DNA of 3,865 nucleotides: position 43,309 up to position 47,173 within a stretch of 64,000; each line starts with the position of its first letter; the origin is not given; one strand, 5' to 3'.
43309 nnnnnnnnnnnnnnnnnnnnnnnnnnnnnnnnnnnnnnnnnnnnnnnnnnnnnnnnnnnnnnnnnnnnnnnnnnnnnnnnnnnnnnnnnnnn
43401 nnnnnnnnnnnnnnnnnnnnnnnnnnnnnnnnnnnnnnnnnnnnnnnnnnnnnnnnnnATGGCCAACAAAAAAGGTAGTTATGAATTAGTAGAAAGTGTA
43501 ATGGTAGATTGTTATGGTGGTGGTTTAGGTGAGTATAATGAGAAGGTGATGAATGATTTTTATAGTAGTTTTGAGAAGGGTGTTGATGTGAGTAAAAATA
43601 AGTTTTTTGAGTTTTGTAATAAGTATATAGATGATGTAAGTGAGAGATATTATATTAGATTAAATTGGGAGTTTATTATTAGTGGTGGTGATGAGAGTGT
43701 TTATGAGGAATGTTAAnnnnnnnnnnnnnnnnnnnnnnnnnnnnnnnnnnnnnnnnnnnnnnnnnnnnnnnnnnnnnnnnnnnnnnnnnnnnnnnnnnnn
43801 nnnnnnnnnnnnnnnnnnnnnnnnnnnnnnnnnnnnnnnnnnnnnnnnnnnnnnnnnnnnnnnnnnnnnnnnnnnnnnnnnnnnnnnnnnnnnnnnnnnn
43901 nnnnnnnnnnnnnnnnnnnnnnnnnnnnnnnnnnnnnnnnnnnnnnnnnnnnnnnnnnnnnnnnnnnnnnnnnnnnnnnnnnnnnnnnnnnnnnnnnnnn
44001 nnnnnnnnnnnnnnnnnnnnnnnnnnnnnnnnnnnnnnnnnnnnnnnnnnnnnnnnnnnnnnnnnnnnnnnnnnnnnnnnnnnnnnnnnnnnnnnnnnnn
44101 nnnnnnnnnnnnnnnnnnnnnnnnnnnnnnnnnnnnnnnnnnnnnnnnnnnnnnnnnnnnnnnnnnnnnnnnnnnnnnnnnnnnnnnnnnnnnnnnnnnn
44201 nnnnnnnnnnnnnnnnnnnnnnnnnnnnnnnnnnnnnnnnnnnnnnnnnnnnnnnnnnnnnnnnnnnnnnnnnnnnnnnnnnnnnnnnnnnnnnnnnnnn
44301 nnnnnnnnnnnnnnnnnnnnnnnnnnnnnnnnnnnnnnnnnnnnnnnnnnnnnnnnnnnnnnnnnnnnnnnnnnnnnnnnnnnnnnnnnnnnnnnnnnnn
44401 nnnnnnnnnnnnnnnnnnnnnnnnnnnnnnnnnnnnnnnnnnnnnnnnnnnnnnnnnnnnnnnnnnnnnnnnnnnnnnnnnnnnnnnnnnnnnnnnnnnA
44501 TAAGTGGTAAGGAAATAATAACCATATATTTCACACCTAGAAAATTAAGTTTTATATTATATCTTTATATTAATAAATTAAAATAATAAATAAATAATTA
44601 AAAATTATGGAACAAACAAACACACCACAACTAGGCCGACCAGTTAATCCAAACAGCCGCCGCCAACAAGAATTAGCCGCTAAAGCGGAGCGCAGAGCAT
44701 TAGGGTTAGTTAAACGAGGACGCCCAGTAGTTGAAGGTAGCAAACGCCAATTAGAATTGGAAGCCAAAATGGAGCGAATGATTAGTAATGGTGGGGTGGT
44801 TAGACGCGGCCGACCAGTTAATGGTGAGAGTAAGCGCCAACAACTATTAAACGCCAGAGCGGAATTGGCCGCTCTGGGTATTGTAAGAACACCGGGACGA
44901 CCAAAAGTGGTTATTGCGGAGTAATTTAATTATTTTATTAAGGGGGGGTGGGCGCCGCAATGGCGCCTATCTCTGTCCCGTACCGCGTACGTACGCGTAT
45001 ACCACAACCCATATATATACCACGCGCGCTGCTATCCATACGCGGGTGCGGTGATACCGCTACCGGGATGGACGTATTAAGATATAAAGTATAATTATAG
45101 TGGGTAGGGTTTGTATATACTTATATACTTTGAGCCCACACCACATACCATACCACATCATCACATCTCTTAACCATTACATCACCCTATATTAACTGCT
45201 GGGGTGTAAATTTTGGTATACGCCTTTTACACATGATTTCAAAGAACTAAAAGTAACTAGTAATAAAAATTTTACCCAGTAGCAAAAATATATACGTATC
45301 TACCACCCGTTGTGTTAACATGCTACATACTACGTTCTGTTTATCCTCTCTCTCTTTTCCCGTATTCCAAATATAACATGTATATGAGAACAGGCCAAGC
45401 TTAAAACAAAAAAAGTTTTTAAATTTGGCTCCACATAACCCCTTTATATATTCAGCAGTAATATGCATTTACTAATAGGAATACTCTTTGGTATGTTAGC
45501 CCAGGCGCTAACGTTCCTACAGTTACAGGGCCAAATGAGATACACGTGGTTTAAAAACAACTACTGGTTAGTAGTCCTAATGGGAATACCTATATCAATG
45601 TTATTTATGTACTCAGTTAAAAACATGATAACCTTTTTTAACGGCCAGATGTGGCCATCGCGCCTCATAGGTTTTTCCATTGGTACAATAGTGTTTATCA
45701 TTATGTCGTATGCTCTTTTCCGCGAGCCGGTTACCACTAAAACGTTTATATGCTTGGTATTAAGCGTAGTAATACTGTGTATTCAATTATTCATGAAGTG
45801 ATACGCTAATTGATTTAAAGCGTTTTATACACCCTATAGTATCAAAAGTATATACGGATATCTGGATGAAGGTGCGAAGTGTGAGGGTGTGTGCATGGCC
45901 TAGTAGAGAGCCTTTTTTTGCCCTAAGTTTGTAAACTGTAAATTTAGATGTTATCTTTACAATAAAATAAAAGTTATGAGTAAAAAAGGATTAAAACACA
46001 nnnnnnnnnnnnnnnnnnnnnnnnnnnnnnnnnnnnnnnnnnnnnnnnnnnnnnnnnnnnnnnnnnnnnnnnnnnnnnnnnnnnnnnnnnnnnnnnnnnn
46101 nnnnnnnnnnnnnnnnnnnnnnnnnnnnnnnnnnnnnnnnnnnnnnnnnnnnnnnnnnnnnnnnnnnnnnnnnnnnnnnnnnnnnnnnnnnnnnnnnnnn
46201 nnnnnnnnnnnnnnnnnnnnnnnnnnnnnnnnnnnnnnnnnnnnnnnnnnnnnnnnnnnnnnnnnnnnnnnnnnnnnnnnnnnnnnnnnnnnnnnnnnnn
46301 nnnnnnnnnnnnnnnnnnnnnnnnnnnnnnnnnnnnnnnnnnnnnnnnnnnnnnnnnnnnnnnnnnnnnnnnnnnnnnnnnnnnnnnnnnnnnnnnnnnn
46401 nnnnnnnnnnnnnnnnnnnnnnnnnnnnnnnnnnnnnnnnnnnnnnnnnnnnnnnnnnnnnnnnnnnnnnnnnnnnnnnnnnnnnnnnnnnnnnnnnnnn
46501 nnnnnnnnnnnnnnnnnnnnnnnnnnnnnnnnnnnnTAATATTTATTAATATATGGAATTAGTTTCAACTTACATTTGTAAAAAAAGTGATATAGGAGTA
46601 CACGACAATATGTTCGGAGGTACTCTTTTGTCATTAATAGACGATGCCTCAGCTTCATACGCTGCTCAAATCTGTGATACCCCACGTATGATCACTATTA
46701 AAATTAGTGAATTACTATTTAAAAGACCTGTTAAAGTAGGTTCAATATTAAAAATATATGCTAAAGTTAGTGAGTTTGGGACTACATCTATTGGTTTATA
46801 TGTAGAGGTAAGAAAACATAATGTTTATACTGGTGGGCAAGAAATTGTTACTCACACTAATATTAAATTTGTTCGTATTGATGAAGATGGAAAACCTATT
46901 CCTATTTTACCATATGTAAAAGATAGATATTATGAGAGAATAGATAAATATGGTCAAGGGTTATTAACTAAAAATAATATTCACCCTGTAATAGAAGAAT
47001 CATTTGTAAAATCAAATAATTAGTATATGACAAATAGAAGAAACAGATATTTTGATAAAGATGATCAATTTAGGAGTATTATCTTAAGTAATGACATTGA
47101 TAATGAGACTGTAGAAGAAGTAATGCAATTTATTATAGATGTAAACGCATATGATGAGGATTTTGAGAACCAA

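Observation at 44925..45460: GC-rich palindromic non-coding island at the early/late boundary (candidate origin, packaging or terminus region)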

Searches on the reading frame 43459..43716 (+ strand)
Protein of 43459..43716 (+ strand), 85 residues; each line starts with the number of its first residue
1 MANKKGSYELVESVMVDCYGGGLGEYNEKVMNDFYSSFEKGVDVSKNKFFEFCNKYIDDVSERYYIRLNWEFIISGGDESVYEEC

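Call 30: search_protein_families(library=pfam, proteins=[window:43459-43716:+], max_evalue=0.1)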
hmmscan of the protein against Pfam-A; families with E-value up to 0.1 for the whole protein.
window:43459-43716:+ (85 aa): 1 family
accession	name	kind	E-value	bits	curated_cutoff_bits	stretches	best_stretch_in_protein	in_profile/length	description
PF19237.4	DUF5889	-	0.044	14.3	27.1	1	27-66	13-52/115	Family of unknown function (DUF5889)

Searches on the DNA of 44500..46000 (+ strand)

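Call 6: search_dna_similar(query=window:44600-45900:+, collection=phages, mode=distant)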
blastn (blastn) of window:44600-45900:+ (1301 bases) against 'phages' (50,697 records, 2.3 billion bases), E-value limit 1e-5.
No match.

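Call 7: search_rna_families(source=window, start=44500, end=46000, threshold=evalue, max_evalue=10, show_alignments=3)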
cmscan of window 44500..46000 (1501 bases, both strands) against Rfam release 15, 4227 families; matches with E-value up to 10: 4.
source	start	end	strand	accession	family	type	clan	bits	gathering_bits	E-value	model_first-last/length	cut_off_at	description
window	45188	45268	+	RF01987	ZEB2_AS1_4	Gene; lncRNA;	-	23.5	50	9.4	1-78/78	no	ZEB2 antisense RNA 1 conserved region 4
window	45473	45659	-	RF01476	rliF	Gene; sRNA;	-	19.5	60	1.8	1-220/220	no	Listeria sRNA rliF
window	45954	46000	-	RF02888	BtsR1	Gene; sRNA;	-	16.1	66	4.4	1-51/51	no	Bacillus sRNA 1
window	44847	45063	+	RF02558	CbSR2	Gene; antisense;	-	12.4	300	2.6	1-243/243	no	Coxiella burnetii sRNA 2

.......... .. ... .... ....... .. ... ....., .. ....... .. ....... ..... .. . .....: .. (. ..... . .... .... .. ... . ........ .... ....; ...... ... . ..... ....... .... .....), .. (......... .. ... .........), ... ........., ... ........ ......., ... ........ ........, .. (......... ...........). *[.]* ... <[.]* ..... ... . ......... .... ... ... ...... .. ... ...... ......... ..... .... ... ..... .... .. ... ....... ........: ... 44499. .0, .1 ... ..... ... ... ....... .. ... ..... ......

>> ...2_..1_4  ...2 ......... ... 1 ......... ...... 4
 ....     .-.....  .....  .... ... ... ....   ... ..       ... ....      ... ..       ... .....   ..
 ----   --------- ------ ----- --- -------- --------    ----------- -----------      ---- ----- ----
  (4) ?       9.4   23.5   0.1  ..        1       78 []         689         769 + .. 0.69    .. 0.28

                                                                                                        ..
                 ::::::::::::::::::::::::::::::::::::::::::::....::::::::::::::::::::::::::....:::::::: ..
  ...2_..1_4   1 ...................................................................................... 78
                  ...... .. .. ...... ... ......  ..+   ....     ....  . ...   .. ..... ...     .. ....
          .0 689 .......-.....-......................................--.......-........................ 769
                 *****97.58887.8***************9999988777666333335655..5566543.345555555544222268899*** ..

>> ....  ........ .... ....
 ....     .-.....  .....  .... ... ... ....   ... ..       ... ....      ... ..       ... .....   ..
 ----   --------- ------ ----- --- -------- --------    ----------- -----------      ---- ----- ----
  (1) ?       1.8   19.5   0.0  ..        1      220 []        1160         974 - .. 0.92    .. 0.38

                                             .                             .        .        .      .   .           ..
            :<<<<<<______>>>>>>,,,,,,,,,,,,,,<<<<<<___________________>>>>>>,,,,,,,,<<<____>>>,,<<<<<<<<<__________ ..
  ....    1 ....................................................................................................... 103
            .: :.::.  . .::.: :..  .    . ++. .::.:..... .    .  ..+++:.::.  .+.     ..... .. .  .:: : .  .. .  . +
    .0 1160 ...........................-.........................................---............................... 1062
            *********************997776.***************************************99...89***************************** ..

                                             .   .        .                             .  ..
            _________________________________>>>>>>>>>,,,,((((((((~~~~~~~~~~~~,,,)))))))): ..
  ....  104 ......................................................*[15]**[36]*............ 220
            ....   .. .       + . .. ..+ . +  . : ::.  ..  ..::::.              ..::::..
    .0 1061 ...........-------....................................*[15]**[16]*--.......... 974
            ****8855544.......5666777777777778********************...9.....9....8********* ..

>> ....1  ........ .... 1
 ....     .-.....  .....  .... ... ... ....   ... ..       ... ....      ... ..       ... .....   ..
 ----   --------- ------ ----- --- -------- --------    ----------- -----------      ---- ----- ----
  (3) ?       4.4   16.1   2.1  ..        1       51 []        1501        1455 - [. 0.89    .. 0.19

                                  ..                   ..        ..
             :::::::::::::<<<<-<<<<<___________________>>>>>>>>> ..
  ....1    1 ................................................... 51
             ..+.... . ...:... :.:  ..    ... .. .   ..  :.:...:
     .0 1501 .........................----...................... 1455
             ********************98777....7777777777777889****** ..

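Call 96: search_rna_families(sources=[L071, L064, L077, L083, L088, L063, L079, L066, L073, L187], threshold=gathering)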
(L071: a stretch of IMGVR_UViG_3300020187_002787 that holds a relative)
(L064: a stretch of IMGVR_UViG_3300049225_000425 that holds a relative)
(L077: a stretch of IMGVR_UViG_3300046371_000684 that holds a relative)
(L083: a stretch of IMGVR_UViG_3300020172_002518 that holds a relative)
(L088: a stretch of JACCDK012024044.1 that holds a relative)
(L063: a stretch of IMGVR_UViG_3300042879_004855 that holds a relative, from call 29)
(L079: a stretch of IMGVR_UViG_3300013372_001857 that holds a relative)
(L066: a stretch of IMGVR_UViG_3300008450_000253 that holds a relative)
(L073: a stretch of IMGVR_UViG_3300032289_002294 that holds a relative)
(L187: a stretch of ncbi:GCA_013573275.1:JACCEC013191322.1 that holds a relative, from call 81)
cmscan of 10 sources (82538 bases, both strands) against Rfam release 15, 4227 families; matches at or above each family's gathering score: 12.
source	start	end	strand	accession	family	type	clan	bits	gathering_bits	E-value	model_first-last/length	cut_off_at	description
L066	198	608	-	RF00023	tmRNA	Gene;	CL00001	113.3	47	2.2e-43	1-374/374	no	transfer-messenger RNA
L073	6000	6073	+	RF00005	tRNA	Gene; tRNA;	CL00001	79.2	29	1.2e-15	1-71/71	no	tRNA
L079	5344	5417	+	RF00005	tRNA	Gene; tRNA;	CL00001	74.1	29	3e-14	1-71/71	no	tRNA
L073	5468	5541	+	RF00005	tRNA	Gene; tRNA;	CL00001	71.4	29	1.7e-13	1-71/71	no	tRNA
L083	3461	3533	-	RF00005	tRNA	Gene; tRNA;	CL00001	69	29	7.8e-13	1-71/71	no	tRNA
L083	4083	4156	-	RF00005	tRNA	Gene; tRNA;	CL00001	65.8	29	5.7e-12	1-71/71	no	tRNA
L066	2074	2159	-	RF00005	tRNA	Gene; tRNA;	CL00001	60.9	29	1.3e-10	1-71/71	no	tRNA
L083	4228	4313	-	RF00005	tRNA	Gene; tRNA;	CL00001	57.7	29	1e-09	1-71/71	no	tRNA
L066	633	704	-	RF00005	tRNA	Gene; tRNA;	CL00001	57.6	29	1.1e-09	1-71/71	no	tRNA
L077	2269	2353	-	RF00005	tRNA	Gene; tRNA;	CL00001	54.4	29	8.1e-09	1-71/71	no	tRNA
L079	6473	6544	+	RF00005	tRNA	Gene; tRNA;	CL00001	50.9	29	7.2e-08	1-71/71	no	tRNA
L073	5339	5462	+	RF00005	tRNA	Gene; tRNA;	CL00001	38.1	29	0.00024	1-71/71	no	tRNA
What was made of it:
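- RNA-gene neighbourhood: in L066 the element lies between a tRNA gene and a tRNA plus tmRNA pair (call 96).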

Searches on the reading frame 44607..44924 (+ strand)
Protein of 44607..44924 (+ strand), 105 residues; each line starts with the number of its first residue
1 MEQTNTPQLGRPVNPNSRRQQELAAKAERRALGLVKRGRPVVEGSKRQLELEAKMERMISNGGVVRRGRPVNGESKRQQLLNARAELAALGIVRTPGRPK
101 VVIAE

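Call 10: search_protein_families(library=phrogs, proteins=[window:44607-44924:+])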
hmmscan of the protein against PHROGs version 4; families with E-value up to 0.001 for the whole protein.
window:44607-44924:+ (105 aa): 0 families

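Call 29: find_related_loci(query=window:44607-44924:+, collection=viral_contigs, flank=3000)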
Query window:44607-44924:+ (105 aa) in viral_contigs; peptide patterns used: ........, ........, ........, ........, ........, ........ (x = any residue, [..] = any of these).
36 stretches matched a pattern; 2 encode a relative of the query (tblastn E <= 1e-3); 2 distinct loci.
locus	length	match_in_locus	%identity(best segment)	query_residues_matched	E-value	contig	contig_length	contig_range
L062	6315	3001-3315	93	1-105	1e-60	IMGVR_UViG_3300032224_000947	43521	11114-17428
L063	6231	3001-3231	56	9-86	6e-23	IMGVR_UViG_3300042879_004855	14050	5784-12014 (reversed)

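Call 30: search_protein_families(library=pfam, proteins=[window:44607-44924:+], max_evalue=0.1)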
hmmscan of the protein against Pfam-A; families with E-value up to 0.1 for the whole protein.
window:44607-44924:+ (105 aa): 0 families

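Call 79: find_homologous_proteins(query=window:44607-44921:+, max_evalue=0.001)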
Query window:44607-44921:+ (105 aa): 570 proteins with E <= 0.001 among 1193 candidates; the best 120 are listed.
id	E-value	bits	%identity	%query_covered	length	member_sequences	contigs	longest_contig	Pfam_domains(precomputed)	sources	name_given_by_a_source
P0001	5.1e-53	195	95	100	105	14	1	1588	-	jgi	-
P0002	9.4e-53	194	92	100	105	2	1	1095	-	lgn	-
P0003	3.8e-27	112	62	89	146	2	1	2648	-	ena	-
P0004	2.2e-25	106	59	89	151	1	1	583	-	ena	-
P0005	6.2e-25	105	60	89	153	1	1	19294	-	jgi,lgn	-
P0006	1.3e-24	104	60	90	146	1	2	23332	-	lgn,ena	-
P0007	2.9e-24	103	56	95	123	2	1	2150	-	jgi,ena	-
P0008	7.1e-24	102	57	92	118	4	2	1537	-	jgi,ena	jgi:hypothetical protein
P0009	1.0e-23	101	59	89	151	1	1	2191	-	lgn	-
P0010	2.1e-23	100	67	70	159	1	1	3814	-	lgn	-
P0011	3.0e-22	96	57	93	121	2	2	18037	-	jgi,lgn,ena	-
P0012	3.4e-22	96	61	89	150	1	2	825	-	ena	-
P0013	8.3e-22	95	54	81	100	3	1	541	-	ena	-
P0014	1.0e-21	95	52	96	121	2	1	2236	-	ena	-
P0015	1.5e-21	94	57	89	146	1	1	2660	-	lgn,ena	-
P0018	2.5e-21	93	58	96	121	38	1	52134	-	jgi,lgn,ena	jgi:hypothetical protein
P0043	3.9e-19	86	54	99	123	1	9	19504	-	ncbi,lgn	-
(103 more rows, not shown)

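Call 80: find_encoding_contigs(protein=P0018, flank=4000, max_places=3)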
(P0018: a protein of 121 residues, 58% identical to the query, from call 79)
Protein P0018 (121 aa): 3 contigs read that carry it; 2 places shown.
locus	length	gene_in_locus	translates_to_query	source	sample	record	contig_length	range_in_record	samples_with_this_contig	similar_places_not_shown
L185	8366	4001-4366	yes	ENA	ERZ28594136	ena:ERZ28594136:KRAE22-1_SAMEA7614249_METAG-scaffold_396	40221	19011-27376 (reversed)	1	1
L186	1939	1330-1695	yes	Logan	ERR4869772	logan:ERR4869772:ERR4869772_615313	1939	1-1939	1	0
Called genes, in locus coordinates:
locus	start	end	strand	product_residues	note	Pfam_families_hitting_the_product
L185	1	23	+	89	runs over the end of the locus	-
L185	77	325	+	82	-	-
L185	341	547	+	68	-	-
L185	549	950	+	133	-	-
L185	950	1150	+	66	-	-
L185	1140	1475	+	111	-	-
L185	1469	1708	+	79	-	-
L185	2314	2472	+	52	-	-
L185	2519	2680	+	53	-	-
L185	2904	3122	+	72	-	-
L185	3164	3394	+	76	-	-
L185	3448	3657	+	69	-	-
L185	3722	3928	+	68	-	-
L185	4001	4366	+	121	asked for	-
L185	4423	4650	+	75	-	-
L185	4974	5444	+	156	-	PF10544:T5orf172, PF13455:MUG113 (weak)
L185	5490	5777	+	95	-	-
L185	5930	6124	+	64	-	-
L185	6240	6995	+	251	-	-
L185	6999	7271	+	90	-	-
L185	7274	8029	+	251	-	-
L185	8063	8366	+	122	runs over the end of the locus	-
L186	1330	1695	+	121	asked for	-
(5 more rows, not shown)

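Call 81: find_encoding_contigs(protein=P0043, flank=4000, max_places=3)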
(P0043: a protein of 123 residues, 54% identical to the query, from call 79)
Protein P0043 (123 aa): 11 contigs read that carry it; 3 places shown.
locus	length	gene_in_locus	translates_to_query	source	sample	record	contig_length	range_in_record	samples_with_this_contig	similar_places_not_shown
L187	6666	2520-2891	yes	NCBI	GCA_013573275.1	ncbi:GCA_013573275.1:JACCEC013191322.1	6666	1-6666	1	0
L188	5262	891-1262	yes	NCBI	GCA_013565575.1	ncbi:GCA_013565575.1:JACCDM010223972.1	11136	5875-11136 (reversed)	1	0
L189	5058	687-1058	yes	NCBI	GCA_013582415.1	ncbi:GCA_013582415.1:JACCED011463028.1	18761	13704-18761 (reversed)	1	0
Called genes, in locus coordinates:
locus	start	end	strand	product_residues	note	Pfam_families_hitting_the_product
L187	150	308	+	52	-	-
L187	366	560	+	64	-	-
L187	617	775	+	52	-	-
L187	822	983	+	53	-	-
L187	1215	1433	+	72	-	-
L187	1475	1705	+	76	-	-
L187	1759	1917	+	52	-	-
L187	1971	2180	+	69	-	-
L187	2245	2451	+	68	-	-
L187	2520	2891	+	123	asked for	-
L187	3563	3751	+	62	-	-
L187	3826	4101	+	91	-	-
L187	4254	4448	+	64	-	-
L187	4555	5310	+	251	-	-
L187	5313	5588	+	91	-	-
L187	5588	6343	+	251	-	-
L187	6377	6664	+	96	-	?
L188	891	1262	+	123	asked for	-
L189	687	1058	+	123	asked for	-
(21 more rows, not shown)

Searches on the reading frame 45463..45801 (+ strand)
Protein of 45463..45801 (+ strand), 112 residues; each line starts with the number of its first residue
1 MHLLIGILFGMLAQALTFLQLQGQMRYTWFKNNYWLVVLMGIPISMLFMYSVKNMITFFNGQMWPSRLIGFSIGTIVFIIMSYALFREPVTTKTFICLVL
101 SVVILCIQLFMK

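Call 10: search_protein_families(library=phrogs, proteins=[window:45463-45801:+])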
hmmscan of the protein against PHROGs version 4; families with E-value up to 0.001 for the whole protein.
window:45463-45801:+ (112 aa): 0 families

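Call 18: find_related_loci(query=window:45463-45801:+, collection=viral_contigs, flank=5000)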
Query window:45463-45801:+ (112 aa) in viral_contigs; peptide patterns used: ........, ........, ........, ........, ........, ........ (x = any residue, [..] = any of these).
81 stretches matched a pattern; 61 encode a relative of the query (tblastn E <= 1e-3); 60 distinct loci.
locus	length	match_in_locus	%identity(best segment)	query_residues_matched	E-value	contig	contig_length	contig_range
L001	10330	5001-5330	76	3-112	7e-52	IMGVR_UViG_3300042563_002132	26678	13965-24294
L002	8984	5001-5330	72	3-112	4e-51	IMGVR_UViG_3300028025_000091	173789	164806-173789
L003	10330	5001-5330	70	3-112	1e-49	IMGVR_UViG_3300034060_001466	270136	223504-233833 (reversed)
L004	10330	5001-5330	70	3-112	1e-49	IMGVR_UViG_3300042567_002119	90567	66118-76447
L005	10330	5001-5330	70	3-112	1e-49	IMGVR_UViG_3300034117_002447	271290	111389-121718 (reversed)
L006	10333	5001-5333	71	2-112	9e-50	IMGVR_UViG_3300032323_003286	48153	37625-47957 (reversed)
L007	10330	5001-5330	70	3-112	1e-49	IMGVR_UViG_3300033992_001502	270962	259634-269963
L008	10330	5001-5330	70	3-112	1e-49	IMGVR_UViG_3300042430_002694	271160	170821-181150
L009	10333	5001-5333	69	2-112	3e-49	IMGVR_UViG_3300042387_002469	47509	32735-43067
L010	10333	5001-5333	68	2-112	7e-49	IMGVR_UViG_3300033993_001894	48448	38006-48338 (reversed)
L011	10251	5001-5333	68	2-112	7e-49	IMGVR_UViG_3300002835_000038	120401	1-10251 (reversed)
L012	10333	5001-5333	68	2-112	7e-49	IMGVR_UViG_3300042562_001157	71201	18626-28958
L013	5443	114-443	67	3-112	3e-48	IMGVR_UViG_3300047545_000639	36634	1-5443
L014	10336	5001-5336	91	1-112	1e-64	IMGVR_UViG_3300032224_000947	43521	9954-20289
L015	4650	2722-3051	68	3-112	2e-47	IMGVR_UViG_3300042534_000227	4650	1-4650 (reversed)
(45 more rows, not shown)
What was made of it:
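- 45463..45801 (+): 112-aa membrane protein gene, first gene after the element. 60 related loci (call 18).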

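Call 19: find_encoding_contigs(protein=window:45463-45801:+, flank=5000)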
Protein window:45463-45801:+ (112 aa): no gene with exactly this product is on record in the collection.

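Call 30: search_protein_families(library=pfam, proteins=[window:45463-45801:+], max_evalue=0.1)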
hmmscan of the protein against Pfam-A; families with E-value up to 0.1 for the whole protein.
window:45463-45801:+ (112 aa): 0 families

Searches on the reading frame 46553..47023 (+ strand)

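Call 10: search_protein_families(library=phrogs, proteins=[window:46553-47023:+])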
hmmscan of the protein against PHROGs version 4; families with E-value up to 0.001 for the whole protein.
window:46553-47023:+ (156 aa): 1 family
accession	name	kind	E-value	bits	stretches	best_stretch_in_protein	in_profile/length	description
phrog_18230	-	unknown function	7.8e-28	98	1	2-118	2-120/127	-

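Call 30: search_protein_families(library=pfam, proteins=[window:46553-47023:+], max_evalue=0.1)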
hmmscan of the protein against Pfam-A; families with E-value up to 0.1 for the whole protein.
window:46553-47023:+ (156 aa): 1 family
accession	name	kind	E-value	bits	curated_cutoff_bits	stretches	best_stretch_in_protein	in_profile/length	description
PF03061.28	4HBT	-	1.5e-12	48.1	20.6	1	19-88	3-72/79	Thioesterase superfamily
